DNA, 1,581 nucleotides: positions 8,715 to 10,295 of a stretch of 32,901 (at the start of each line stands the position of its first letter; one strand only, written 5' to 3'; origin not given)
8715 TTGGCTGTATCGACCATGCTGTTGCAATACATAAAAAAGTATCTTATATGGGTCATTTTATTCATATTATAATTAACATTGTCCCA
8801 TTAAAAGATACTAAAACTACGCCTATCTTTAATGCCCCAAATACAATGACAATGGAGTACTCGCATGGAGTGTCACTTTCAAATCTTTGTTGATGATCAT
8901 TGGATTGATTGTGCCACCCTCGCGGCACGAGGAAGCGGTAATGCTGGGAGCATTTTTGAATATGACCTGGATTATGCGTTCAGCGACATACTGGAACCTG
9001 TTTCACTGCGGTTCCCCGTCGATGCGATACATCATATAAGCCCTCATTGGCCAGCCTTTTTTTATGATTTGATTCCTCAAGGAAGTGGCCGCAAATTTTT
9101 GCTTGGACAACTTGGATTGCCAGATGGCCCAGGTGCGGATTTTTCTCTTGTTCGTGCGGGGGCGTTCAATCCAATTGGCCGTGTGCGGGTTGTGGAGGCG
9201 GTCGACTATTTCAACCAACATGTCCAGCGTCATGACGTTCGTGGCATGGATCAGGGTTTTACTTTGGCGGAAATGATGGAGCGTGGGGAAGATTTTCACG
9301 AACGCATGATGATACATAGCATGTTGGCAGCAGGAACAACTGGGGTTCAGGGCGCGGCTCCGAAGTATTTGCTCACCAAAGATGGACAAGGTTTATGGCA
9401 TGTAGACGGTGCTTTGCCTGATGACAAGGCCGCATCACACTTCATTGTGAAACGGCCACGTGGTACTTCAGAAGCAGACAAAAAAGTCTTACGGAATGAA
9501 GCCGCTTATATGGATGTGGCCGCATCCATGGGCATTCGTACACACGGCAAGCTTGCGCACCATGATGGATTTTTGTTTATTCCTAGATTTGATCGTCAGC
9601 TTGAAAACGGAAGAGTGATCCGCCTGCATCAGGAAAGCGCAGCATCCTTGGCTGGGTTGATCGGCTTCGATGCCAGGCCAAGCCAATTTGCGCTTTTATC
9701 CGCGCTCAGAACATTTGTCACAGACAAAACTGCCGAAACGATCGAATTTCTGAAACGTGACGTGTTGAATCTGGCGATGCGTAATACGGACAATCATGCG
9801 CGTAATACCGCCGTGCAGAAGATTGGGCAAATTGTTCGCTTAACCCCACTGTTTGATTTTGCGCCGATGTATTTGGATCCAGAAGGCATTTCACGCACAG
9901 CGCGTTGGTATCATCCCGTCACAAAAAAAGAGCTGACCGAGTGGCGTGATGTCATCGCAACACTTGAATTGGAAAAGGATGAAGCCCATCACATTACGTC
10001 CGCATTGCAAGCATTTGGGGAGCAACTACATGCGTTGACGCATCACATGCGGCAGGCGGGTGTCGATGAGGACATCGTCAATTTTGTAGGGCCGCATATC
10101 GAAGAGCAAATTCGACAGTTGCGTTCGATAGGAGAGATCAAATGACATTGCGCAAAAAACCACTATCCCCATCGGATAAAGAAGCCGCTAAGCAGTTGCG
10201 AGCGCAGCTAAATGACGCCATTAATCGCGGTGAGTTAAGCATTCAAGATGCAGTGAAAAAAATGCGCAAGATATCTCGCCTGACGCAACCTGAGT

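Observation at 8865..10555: Reverse-order HipA-like module: kinase first, XRE-HTH second, translationally coupled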

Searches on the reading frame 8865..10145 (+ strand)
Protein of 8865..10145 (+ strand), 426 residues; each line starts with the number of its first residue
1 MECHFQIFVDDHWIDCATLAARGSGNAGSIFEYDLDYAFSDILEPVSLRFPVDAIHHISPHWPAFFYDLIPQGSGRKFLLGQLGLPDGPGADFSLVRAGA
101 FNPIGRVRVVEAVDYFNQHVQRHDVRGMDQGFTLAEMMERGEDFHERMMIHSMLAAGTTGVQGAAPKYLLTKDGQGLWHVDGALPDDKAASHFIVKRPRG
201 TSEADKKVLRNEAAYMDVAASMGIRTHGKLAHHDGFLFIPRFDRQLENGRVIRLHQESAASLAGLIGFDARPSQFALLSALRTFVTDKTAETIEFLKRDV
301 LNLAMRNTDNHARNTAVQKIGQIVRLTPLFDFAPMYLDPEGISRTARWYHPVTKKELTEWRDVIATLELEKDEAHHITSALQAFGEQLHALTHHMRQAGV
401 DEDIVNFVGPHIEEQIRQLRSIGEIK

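Call 4: search_protein_families(library=pfam, proteins=[window:8865-10145:+], max_evalue=0.01)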
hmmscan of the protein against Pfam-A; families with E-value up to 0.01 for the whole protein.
window:8865-10145:+ (426 aa): 2 families
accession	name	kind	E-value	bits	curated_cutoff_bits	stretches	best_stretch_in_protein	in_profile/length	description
PF07804.18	HipA_C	-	1.2e-28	100.7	30.5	1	161-381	3-205/213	HipA-like C-terminal domain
PF13657.11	Couple_hipA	-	0.00034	21.5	22.5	1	28-109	20-98/99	HipA N-terminal domain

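Call 6: search_protein_families(library=ncbifam, proteins=[window:8865-10145:+], max_evalue=0.01)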
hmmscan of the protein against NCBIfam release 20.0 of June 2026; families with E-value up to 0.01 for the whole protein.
window:8865-10145:+ (426 aa): 2 families
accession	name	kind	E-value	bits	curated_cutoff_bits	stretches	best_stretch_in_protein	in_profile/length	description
NF007297.0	PRK09775.1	equivalog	1.1e-06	27.6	401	1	233-363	273-403/446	type II toxin-antitoxin system HipA family toxin YjjJ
TIGR03071.1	couple_hipA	domain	7.6e-05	22.8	27.8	1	29-86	22-79/101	HipA N-terminal domain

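Call 9: find_homologous_proteins(query=window:8865-10145:+, max_evalue=0.00001)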
Query window:8865-10145:+ (426 aa): 1724 proteins with E <= 0.00001 among 8000 candidates; the best 120 are listed.
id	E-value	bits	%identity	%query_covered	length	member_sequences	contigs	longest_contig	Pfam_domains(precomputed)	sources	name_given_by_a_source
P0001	2.5e-290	981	100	100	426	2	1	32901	PF07804.19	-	-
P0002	5.5e-233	792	82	100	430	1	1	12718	PF07804.19,PF13657.12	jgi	jgi:serine/threonine-protein kinase HipA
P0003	2.7e-226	770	80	100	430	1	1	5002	PF07804.19,PF13657.12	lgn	-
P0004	1.8e-225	767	79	100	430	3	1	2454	PF07804.19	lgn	-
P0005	2.2e-223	760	83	94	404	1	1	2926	PF07804.19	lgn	-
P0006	1.2e-218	744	77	100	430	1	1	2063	PF07804.19,PF13657.12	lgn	-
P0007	2.2e-216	737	76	100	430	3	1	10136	PF07804.19,PF13657.12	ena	-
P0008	4.9e-215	733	75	100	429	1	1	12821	PF07804.19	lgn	-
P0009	6.0e-215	732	75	100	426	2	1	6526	PF07804.19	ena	-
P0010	2.4e-214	730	74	100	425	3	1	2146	PF07804.19,PF13657.12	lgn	-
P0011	1.3e-211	721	74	100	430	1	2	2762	PF07804.19,PF13657.12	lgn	-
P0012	3.3e-211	720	74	100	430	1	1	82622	PF07804.19,PF13657.12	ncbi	ncbi:type II toxin-antitoxin system HipA family toxin [Glaciimonas sp. GG7]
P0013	7.8e-210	715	74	99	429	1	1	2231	PF07804.19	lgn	-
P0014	2.5e-207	707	75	100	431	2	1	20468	PF07804.19,PF13657.12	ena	-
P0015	8.1e-207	705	72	99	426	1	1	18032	PF07804.19,PF13657.12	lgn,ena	-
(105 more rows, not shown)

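Call 12: find_related_loci(query=A1, collection=genome_contigs, flank=4000)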
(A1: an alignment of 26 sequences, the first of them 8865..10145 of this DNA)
Query A1 (426 aa) in genome_contigs; peptide patterns used: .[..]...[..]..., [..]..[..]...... (x = any residue, [..] = any of these).
382 stretches matched a pattern; 364 encode a relative of the query (tblastn E <= 1e-3); the best 80 are kept; 80 distinct loci.
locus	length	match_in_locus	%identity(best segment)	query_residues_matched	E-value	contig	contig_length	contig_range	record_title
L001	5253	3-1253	79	14-426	0e+0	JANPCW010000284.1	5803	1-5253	MAG: Janthinobacterium sp. isolate VAR_78_metabat_461 VAR_78_k141_3367838, whole genome shotgun sequence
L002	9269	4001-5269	66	1-419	0e+0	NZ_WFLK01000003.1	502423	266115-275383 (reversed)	Janthinobacterium sp. FT58W NODE_3_length_502423_cov_30.096284_3, whole genome shotgun sequence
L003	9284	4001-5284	64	1-424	0e+0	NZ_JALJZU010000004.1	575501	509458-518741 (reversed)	Duganella violaceipulchra strain HSC-15S17 Ga0467033_04, whole genome shotgun sequence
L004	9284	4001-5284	63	1-424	0e+0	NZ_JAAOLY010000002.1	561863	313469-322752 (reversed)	Janthinobacterium lividum strain HSC-65S10 NODE_2_length_561863_cov_24.088034, whole genome shotgun sequence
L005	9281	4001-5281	63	1-423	0e+0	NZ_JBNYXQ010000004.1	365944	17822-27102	Janthinobacterium sp. RB2R34 NODE_4_length_365944_cov_66.530437, whole genome shotgun sequence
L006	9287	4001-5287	64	1-424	0e+0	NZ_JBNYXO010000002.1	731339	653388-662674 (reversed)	Janthinobacterium sp. RB2P8 NODE_2_length_731339_cov_59.774555, whole genome shotgun sequence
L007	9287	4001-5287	63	1-424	0e+0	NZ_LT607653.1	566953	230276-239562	Janthinobacterium sp. UMAB-56, whole genome shotgun sequence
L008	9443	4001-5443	64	1-426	9e-179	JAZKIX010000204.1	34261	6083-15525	MAG: Pseudomonadota bacterium isolate ADI_DC_SW_02_SPN_11032020-bin066_1 DCSW02SPN_B066_1_000000000204, whole genome sho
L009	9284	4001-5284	64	1-424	9e-179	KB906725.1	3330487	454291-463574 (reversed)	Oxalobacteraceae bacterium AB_14 genomic scaffold OxaIDRAFT_scaffold00002.2, whole genome shotgun sequence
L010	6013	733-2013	63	1-423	4e-176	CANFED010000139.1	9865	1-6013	MAG: Oxalobacteraceae bacterium isolate Jr-11dec17-22 genome assembly, contig: Jr-11dec17-C3195, whole genome shotgun se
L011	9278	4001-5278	64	1-422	1e-172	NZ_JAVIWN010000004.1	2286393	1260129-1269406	Actimicrobium sp. CCI2.3 contig_4, whole genome shotgun sequence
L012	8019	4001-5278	62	1-422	5e-172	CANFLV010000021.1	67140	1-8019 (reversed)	MAG: Oxalobacteraceae bacterium isolate Jr-11may16-140 genome assembly, contig: Jr-11may16-C481, whole genome shotgun se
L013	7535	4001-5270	67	1-419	1e-162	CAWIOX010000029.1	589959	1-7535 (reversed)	MAG: uncultured beta proteobacterium isolate MFD01561.bin.1.78 genome assembly, contig: contig_6877, whole genome shotgu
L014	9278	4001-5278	64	1-422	0e+0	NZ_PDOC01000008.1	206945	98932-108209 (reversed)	Massilia eurypsychrophila strain JCM 30074 ZB100007, whole genome shotgun sequence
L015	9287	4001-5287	59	1-423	4e-162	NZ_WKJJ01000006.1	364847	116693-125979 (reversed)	Pseudoduganella rivuli strain FT92W NODE_6_length_364847_cov_21.354869_6, whole genome shotgun sequence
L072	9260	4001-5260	49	3-422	3e-126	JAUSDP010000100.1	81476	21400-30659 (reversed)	MAG: bacterium isolate E14_maxbin.078_sub E14_k141_654405, whole genome shotgun sequence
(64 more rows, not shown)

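Call 22: search_solved_structures(query=window:8865-10145:+, max_evalue=0.01, show_alignments=2)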
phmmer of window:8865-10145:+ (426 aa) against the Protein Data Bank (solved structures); distinct sequences matched with E-value up to 0.01: 3.
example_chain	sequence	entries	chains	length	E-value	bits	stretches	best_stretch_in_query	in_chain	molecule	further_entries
8ezr_B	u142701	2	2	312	0.0012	21.3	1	204-333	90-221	HipT(Lp)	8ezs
7vkb_A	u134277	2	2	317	0.0012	21.2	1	205-333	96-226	HipA_C domain-containing protein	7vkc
7wcf_A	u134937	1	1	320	0.0045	19.4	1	205-333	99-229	HipA_C domain-containing protein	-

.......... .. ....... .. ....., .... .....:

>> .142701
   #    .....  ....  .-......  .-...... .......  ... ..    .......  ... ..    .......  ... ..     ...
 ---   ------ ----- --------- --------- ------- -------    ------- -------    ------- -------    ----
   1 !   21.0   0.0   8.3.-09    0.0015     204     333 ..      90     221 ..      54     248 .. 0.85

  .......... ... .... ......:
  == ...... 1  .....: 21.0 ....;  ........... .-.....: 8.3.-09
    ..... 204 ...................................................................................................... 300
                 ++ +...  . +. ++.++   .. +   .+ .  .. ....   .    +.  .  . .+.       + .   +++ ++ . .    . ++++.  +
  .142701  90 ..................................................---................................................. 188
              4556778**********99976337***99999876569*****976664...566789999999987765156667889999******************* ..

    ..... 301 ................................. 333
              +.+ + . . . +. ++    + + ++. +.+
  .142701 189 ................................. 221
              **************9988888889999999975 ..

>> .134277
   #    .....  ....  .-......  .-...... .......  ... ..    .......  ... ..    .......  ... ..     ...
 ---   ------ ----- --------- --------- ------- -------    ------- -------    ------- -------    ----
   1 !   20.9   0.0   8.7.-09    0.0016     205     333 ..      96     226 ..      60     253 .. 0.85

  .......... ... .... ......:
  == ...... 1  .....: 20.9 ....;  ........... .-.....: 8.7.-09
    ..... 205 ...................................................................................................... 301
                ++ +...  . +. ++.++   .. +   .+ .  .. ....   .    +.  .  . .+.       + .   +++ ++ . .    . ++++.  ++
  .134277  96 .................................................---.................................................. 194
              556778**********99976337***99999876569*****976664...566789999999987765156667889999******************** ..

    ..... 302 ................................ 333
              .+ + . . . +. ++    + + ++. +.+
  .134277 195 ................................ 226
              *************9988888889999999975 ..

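Call 50: predict_structure(alignment_id=A1)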
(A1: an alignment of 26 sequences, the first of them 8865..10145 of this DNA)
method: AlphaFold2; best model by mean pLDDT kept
length: 426 residues; sequences in the alignment: 26
mean_pLDDT: 80.1   pTM: 0.85
mean pLDDT of the five models: 80.1, 78.4, 77.6, 76.3, 73.7
residues with pLDDT >= 90: 116; 70-90: 220; 50-70: 71; < 50: 19
segments of 3 or more residues with pLDDT < 50: 101-103, 155-164, 339-342
pLDDT, mean of each block of 10 residues (from residue 1): 85 87 67 80 66 79 78 74 83 80 68 81 71 79 62 44 60 89 84 82 82 88 89 83 85 82 73 86 93 94 78 73 83 53 68 92 94 96 96 95 91 95 70
secondary structure, 60 per line:
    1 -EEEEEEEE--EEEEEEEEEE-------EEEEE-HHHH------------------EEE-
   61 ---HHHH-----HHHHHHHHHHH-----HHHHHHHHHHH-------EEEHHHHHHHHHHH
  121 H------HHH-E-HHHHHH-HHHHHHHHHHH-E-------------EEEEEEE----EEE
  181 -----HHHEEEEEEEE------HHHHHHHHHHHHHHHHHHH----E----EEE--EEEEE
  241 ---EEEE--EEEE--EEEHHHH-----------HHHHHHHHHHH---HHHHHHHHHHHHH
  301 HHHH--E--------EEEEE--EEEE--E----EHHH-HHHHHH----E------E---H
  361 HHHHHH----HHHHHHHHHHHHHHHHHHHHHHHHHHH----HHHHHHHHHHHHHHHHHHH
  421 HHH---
elements in order: E2-9 E12-21 E29-33 H35-38 E57-59 H64-67 H73-83 H89-99 E107-109 H110-121 H134-139 H141-151 E167-173 E178-180 E189-196 H203-221 E231-233 E236-240 E244-247 E250-253 E256-258 H259-262 H274-284 H288-304 E316-320 E323-326 H339-344 H360-366 H371-397 H402-423

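Call 53: fold_search(model_id=the predicted structure, library=pdb)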
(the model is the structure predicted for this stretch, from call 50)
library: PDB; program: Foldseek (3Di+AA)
matches with E <= 10: 785; with E <= 0.001: 34
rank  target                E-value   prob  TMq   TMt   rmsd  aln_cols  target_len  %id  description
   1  3tpv                  7.6e-14  1.00  0.68  0.68   6.4       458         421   18  Structure of pHipA bound to ADP (released 2012-10-03)
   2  3dnu                  8.0e-14  1.00  0.69  0.71   5.5       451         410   19  structure of MDT protein (released 2009-01-27)
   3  3dnt_A                1.0e-13  1.00  0.67  0.68   6.4       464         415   18  structures of MDT proteins (released 2009-01-27)
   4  3tpt_A                2.6e-13  1.00  0.69  0.71   5.4       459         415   18  Structure of HipA(D309Q) bound to ADP (released 2012-10-03)
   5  3tpe                  2.7e-13  1.00  0.70  0.70   6.0       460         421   18  The phipa p3121 structure (released 2012-10-03)
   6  3dnt_B                2.8e-13  1.00  0.69  0.70   5.9       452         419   17  structures of MDT proteins (released 2009-01-27)
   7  3dnv_A                3.5e-13  1.00  0.68  0.70   5.7       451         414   19  MDT Protein (released 2009-01-27)
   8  4pu4_B                4.2e-13  1.00  0.67  0.68   6.1       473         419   18  Shewanella oneidensis MR-1 Toxin Antitoxin System HipA, HipB and its operator DNA complex (space group P21) (released 2014-08-06)
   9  4pu5                  4.5e-13  1.00  0.68  0.66   6.0       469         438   18  Shewanella oneidensis Toxin Antitoxin System Toxin Protein HipA Bound with AMPPNP and Mg (released 2014-08-06)
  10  3tpd                  6.3e-13  1.00  0.68  0.72   5.0       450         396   18  Structure of pHipA, monoclinic form (released 2012-10-03)
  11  3tpb                  6.3e-13  1.00  0.67  0.71   5.4       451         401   19  Structure of HipA(S150A) (released 2012-10-03)
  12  4pu3_A                7.8e-13  1.00  0.64  0.64   8.5       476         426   17  Shewanella oneidensis MR-1 Toxin Antitoxin System HipA, HipB and its operator DNA complex (space group P212121) (released 2014-08-06)
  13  3fbr_A                9.5e-13  1.00  0.69  0.68   6.2       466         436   17  structure of HipA-amppnp-peptide (released 2009-02-10)
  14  3tpt_B                1.1e-12  1.00  0.68  0.69   6.0       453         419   18  Structure of HipA(D309Q) bound to ADP (released 2012-10-03)
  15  2wiu_C                1.2e-12  1.00  0.66  0.70   5.6       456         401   18  Mercury-modified bacterial persistence regulator hipBA (released 2009-07-28)
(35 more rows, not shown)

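Call 54: search_protein_families(library=padloc, proteins=[window:8865-10145:+], max_evalue=0.01)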
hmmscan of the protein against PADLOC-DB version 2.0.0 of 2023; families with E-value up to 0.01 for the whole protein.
window:8865-10145:+ (426 aa): 0 families

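Call 56: find_related_loci(query=A1, collection=viral_contigs, flank=5000)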
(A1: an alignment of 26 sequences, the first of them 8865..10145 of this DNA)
Query A1 (426 aa) in viral_contigs; peptide patterns used: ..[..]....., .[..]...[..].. (x = any residue, [..] = any of these).
12 stretches matched a pattern, but none encodes a relative of the query by tblastn (E <= 1e-3).

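Call 62: search_protein_families(library=pfam, proteins=[L072:5266-5685:+, L072:5698-6915:-, L072:3548-3895:+], max_evalue=0.01)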
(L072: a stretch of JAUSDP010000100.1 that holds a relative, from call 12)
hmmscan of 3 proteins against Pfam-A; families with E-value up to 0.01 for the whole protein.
L072:5266-5685:+ (139 aa): 1 family
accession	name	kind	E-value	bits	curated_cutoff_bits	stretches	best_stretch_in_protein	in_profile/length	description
PF18143.6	HAD_SAK_2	-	4.3e-25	89.1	27.5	1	2-127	1-136/139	HAD domain in Swiss Army Knife RNA repair proteins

L072:5698-6915:- (405 aa): 1 family
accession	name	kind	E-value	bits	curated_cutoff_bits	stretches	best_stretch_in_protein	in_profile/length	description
PF01048.26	PNP_UDP_1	-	1.7e-15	57.5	25.1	1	141-359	2-198/233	Phosphorylase superfamily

L072:3548-3895:+ (115 aa): 0 families

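Call 67: search_protein_representatives(protein=window:8865-10145:+)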
Query: 426 residues. Proteins with E-value up to 0.001 (for the whole library): 1014; up to 1e-10: 427; up to 1e-30: 194. The best 150 are listed.
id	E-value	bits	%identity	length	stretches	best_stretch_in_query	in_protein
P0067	1.8e-170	584.1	64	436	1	1-422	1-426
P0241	1.6e-106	373.4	47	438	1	3-423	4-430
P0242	3.3e-96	339.4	45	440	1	5-423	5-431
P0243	2.0e-94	333.5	43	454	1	1-422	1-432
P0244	4.2e-92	325.9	40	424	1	1-406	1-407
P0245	7.4e-90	318.5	45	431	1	6-416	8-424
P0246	1.2e-89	317.8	63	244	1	186-421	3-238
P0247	2.6e-88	313.4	49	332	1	95-422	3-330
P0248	7.7e-88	311.8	43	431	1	2-423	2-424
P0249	2.4e-87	310.2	41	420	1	6-409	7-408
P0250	5.6e-87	309.0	40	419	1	5-413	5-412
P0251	1.6e-84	300.9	53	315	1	63-338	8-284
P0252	4.0e-84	299.6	43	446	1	6-422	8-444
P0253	3.7e-81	289.8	42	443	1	19-419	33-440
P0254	1.5e-78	281.2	37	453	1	2-418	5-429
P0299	9.6e-59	216.0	33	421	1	3-418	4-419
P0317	2.3e-54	201.6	32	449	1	5-369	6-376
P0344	6.6e-49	183.6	34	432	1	5-405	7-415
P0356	8.9e-46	173.3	36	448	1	5-361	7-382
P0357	3.3e-45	171.4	35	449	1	51-349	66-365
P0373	4.9e-42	160.9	33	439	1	2-406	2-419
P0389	2.5e-38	148.7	33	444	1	5-362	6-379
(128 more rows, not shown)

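Call 70: find_encoding_contigs(protein=P0299, flank=2500, max_places=3)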
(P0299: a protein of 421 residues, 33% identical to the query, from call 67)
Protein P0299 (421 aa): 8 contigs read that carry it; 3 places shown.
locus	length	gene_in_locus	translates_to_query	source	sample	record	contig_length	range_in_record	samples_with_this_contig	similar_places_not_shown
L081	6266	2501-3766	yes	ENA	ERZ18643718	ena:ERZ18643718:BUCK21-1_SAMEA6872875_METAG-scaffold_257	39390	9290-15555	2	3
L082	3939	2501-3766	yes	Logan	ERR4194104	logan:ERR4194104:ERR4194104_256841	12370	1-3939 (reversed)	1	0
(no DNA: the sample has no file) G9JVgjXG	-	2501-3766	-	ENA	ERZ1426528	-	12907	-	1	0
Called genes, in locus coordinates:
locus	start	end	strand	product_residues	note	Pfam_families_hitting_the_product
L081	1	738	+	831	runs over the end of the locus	PF00270:DEAD, PF04851:ResIII (faint), PF00271:Helicase_C, PF08482:HrpB_C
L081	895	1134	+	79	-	-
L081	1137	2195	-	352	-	-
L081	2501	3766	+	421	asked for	PF13657:Couple_hipA (faint), PF07804:HipA_C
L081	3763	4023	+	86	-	PF01381:HTH_3 (weak)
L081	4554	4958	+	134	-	PF00072:Response_reg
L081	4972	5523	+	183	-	PF13690:CheX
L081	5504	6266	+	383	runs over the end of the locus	PF08495:FIST, PF10442:FIST_C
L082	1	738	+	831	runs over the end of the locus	PF00270:DEAD, PF04851:ResIII (faint), PF00271:Helicase_C, PF08482:HrpB_C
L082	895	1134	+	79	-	-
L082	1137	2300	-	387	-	-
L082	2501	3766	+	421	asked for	PF13657:Couple_hipA (faint), PF07804:HipA_C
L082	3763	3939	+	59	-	?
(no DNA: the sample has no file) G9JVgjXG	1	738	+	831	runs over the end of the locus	PF00270:DEAD, PF04851:ResIII (faint), PF00271:Helicase_C, PF08482:HrpB_C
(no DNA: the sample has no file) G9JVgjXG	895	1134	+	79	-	-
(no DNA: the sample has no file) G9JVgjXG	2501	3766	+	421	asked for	PF13657:Couple_hipA (faint), PF07804:HipA_C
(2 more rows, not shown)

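Call 71: find_encoding_contigs(protein=P0389, flank=1500, max_places=2)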
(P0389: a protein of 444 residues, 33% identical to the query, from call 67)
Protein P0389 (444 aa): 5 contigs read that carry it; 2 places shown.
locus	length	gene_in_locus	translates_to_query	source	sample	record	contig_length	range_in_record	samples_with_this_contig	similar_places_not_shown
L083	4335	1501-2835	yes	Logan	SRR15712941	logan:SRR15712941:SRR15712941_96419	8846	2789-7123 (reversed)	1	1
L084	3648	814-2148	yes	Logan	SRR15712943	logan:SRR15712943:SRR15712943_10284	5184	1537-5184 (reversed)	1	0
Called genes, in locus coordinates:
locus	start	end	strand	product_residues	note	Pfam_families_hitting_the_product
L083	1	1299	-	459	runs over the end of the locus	PF00206:Lyase_1, PF10415:FumaraseC_C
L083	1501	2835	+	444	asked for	PF07804:HipA_C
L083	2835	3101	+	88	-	PF01381:HTH_3 (weak)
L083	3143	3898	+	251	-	PF07264:EI24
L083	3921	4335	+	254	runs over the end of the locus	PF02146:SIR2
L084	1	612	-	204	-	?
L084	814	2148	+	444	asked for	PF07804:HipA_C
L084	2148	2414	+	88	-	PF01381:HTH_3 (weak)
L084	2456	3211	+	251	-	PF07264:EI24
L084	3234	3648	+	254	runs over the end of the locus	PF02146:SIR2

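Call 72: find_encoding_contigs(protein=P0373, flank=1500, max_places=2)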
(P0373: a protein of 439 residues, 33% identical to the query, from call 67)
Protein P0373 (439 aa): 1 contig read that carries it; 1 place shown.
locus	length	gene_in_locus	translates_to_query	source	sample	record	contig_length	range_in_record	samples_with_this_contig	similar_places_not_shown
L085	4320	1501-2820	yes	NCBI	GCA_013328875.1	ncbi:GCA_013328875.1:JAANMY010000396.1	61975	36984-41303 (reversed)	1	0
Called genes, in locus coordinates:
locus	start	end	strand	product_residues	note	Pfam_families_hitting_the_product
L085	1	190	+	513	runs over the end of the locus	PF01844:HNH (weak), PF13395:HNH_4 (weak), PF00717:Peptidase_S24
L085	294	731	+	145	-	PF02566:OsmC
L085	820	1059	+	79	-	PF03693:ParD_antitoxin (weak)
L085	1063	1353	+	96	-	PF05016:ParE_toxin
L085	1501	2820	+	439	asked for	PF07804:HipA_C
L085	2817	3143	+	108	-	PF01381:HTH_3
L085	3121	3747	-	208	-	-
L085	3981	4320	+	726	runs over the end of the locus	PF00141:peroxidase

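Call 73: find_encoding_contigs(protein=P0317, flank=1500, max_places=2)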
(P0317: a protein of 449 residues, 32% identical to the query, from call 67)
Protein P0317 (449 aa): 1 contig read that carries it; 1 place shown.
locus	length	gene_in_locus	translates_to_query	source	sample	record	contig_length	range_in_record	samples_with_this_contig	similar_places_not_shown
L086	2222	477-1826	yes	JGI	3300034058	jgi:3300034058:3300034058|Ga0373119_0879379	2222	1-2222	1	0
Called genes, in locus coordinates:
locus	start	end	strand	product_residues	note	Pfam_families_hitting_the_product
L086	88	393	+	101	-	-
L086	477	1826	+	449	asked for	PF07804:HipA_C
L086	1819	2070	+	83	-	-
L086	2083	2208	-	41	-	-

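Call 74: find_encoding_contigs(protein=P0344, flank=1500, max_places=2)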
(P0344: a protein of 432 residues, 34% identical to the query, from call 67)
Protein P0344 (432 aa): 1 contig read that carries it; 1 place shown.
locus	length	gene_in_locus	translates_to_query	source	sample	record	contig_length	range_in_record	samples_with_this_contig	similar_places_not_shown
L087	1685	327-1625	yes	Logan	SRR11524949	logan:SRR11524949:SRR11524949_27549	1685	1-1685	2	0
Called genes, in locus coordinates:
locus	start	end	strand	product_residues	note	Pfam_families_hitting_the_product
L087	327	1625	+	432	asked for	PF07804:HipA_C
